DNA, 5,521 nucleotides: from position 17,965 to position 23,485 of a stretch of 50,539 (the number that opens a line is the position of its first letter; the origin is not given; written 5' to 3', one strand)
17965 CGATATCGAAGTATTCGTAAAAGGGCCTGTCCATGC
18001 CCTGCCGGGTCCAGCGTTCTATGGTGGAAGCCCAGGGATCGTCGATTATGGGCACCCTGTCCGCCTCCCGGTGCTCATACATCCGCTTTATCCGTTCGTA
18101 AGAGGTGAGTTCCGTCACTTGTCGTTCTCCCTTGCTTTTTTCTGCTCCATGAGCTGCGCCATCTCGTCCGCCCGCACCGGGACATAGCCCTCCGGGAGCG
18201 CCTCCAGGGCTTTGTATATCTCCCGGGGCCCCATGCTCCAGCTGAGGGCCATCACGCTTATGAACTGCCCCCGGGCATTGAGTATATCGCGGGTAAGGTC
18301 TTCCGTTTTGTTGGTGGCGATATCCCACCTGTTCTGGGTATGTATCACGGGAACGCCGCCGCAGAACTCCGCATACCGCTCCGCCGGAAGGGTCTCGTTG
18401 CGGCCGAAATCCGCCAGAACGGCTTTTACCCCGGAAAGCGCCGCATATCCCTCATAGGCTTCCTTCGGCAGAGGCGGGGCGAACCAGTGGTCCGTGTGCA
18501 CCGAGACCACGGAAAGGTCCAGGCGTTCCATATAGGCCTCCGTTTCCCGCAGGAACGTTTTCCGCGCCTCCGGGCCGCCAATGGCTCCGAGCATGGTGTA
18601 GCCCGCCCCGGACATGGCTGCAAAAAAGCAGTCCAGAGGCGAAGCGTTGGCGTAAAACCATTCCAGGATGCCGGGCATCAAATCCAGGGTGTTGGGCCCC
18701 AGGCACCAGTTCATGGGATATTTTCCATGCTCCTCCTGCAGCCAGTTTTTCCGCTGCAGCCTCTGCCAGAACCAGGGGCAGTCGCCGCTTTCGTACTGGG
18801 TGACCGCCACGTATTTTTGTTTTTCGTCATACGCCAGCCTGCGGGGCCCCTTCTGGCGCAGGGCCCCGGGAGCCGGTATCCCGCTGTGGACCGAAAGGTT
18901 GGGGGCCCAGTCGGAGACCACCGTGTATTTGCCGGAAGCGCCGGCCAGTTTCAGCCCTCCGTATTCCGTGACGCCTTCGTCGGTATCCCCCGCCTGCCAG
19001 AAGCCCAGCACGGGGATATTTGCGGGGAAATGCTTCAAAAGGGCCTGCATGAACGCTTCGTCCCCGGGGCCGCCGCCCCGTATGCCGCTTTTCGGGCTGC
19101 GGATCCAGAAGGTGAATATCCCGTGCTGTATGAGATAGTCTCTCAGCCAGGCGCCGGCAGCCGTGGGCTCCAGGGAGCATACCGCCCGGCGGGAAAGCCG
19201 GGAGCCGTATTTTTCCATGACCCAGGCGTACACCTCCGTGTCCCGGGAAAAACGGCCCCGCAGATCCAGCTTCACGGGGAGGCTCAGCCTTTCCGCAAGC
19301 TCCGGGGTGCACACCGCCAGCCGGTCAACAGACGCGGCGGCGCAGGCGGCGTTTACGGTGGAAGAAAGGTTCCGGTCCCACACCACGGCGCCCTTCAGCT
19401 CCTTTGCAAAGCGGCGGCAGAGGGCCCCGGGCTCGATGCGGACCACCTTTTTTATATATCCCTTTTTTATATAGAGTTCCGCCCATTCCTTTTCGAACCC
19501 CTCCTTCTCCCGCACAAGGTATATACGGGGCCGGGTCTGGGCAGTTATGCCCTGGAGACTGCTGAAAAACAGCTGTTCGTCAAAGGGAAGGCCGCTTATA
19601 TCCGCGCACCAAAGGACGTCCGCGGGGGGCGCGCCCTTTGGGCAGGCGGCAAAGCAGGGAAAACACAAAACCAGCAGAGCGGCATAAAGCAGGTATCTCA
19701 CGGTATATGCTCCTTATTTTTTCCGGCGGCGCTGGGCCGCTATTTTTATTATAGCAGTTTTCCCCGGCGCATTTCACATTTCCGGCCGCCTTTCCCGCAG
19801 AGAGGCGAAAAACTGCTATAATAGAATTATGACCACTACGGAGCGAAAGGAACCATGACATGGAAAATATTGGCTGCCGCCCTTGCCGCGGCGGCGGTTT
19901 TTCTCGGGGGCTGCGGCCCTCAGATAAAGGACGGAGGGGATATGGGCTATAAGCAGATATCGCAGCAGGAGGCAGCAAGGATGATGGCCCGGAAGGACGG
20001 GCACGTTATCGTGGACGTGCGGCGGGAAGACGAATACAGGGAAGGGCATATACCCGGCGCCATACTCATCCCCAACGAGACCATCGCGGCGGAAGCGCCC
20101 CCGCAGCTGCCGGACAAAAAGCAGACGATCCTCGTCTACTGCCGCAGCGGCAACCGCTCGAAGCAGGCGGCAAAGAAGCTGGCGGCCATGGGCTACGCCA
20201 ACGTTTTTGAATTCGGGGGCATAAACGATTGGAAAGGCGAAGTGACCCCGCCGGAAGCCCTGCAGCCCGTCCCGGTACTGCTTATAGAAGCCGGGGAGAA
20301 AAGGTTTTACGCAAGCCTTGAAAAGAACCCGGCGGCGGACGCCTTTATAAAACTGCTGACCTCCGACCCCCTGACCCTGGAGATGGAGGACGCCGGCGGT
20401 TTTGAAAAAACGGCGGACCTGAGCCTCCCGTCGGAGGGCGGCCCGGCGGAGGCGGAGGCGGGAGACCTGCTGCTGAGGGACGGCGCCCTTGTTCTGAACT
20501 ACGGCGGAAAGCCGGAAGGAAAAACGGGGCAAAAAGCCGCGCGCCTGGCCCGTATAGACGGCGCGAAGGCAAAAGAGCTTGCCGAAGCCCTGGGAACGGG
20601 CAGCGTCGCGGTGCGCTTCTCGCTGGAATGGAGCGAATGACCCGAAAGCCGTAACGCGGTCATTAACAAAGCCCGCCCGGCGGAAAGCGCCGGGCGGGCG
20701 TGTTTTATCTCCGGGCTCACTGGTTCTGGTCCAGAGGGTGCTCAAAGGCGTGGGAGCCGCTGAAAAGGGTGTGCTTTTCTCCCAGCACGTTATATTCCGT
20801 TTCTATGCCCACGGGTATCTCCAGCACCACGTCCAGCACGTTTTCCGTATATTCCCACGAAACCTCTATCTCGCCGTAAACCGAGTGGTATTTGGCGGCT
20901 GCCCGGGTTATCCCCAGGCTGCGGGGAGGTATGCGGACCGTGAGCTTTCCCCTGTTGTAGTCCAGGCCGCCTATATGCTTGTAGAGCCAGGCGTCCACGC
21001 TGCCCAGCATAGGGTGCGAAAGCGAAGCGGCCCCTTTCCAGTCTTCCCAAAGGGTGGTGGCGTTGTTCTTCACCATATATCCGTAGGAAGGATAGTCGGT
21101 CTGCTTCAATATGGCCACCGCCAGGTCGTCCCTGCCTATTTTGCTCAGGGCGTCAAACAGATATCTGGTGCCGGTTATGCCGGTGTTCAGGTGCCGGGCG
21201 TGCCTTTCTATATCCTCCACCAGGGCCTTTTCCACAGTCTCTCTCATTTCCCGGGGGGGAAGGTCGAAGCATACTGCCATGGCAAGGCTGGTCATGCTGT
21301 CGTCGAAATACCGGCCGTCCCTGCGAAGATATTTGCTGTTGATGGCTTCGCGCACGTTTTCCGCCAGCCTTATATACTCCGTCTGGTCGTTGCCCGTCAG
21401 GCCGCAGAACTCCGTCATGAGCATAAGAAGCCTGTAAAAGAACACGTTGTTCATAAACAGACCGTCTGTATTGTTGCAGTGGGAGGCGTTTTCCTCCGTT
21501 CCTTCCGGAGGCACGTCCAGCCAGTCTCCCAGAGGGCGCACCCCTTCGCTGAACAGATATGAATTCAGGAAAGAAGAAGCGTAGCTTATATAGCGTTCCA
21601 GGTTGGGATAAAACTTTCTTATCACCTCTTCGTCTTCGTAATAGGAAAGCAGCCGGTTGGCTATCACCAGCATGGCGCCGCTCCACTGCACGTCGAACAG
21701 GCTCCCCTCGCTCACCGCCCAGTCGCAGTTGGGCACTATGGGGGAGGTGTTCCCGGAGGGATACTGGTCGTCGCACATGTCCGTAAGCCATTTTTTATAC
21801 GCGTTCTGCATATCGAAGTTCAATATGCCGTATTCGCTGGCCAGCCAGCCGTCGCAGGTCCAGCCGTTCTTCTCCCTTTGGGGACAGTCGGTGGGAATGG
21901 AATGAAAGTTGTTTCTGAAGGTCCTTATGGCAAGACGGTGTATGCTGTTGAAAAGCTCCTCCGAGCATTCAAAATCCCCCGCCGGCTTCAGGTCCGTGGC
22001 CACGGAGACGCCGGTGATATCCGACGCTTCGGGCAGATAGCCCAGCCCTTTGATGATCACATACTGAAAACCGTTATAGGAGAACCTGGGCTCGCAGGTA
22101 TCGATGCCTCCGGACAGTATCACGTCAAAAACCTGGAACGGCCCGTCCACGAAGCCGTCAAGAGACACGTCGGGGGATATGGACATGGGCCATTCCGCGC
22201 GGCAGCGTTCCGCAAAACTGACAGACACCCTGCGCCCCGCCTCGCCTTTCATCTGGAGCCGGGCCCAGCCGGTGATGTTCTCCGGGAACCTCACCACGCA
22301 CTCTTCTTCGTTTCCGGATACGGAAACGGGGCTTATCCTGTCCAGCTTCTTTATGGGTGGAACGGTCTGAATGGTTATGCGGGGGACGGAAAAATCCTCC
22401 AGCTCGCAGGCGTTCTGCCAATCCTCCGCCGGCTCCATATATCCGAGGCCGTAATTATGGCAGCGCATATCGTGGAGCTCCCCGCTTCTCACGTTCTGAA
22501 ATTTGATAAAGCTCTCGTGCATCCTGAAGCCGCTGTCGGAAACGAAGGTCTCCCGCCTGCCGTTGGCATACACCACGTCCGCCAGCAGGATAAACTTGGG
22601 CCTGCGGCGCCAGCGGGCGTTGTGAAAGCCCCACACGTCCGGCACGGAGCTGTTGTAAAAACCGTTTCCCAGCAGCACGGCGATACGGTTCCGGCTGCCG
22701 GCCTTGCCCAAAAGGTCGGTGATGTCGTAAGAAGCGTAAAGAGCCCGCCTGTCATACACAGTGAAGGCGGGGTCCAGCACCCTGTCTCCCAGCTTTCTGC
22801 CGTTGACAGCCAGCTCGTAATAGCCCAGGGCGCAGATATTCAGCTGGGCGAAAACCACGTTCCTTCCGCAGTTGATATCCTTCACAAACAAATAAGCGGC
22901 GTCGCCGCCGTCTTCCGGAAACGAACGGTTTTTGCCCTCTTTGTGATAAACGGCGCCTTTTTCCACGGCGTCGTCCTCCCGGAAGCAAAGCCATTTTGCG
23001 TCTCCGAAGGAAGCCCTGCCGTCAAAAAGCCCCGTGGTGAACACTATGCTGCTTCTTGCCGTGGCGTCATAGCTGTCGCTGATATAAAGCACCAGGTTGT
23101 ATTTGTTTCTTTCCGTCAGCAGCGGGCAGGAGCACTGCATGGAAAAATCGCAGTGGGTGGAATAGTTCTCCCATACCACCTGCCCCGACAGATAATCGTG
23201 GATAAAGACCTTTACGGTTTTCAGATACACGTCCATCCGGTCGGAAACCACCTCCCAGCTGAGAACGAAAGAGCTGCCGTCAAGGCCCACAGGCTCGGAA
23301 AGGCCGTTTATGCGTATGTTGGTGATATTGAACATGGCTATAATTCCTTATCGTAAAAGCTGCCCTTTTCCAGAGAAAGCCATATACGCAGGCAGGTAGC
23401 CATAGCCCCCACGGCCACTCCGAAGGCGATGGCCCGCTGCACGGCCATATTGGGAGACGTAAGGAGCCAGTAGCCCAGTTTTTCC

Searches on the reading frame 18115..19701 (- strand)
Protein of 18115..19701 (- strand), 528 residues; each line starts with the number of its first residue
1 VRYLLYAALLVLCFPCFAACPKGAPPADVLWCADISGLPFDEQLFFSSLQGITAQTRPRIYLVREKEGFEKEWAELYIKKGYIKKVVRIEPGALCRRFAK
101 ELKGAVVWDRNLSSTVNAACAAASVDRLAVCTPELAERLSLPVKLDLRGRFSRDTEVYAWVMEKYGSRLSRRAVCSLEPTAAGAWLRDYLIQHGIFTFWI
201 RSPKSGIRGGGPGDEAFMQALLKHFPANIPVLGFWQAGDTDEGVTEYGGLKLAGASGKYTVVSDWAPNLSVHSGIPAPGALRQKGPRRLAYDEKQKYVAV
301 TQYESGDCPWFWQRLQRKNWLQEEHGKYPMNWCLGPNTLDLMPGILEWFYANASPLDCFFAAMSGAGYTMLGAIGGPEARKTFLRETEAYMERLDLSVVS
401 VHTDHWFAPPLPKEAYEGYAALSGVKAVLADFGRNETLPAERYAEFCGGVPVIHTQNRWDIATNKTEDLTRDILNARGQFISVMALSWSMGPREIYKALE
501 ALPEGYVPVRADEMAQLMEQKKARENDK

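Call 7: search_protein_families(library=pfam, proteins=[window:18115-19701:-])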
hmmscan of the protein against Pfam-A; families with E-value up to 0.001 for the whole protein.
window:18115-19701:- (528 aa): 4 families
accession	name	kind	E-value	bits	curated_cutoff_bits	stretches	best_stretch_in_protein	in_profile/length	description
PF14323.11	GxGYxYP_C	-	4.4e-32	112.3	27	1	296-518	3-241/242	GxGYxYP putative glycoside hydrolase C-terminal domain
PF20958.2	GxGYxYP_N_3rd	-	2.4e-20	72.9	24.4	1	173-274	3-91/91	GxGYxYP third domain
PF20957.2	GxGYxYP_N_2nd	-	5.1e-12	46.2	24.5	1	103-169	2-68/68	GxGYxYP_N second domain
PF16216.10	GxGYxYP_N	-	6.3e-07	29.5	23.9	1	30-81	2-53/72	GxGYxYP_N 1st domain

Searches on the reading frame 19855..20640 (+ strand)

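Call 7: search_protein_families(library=pfam, proteins=[window:19855-20640:+])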
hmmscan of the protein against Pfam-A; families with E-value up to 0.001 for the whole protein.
window:19855-20640:+ (261 aa): 2 families
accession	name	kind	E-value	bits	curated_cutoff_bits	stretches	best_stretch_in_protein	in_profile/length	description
PF00581.25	Rhodanese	-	1.2e-21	77.5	22.2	1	37-128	2-101/102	Rhodanese-like domain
PF18050.6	Cyclophil_like2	-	4.5e-17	62.6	22.7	1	144-255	1-114/115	Cyclophilin-like family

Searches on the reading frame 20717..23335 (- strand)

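Call 7: search_protein_families(library=pfam, proteins=[window:20717-23335:-])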
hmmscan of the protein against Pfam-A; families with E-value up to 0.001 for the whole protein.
window:20717-23335:- (872 aa): 5 families
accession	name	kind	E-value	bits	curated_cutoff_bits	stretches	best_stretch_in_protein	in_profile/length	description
PF17389.8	Bac_rhamnosid6H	-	1.2e-87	294.8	24.5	1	452-788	3-339/339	Bacterial alpha-L-rhamnosidase 6 hairpin glycosidase domain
PF08531.16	Bac_rhamnosid_N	-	5e-34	118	25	1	160-329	3-169/172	Alpha-L-rhamnosidase N-terminal domain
PF05592.18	Bac_rhamnosid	-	4.3e-11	43.1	22.2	1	342-445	4-101/102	Bacterial alpha-L-rhamnosidase concanavalin-like domain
PF17390.7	Bac_rhamnosid_C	-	3.3e-07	30.5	22.1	1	802-860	14-73/78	Bacterial alpha-L-rhamnosidase C-terminal domain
PF25788.1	Ig_Rha78A_N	-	8.1e-05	23.3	27.4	1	4-105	1-105/105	Rha78A-like, N-terminal immunoglobulin domain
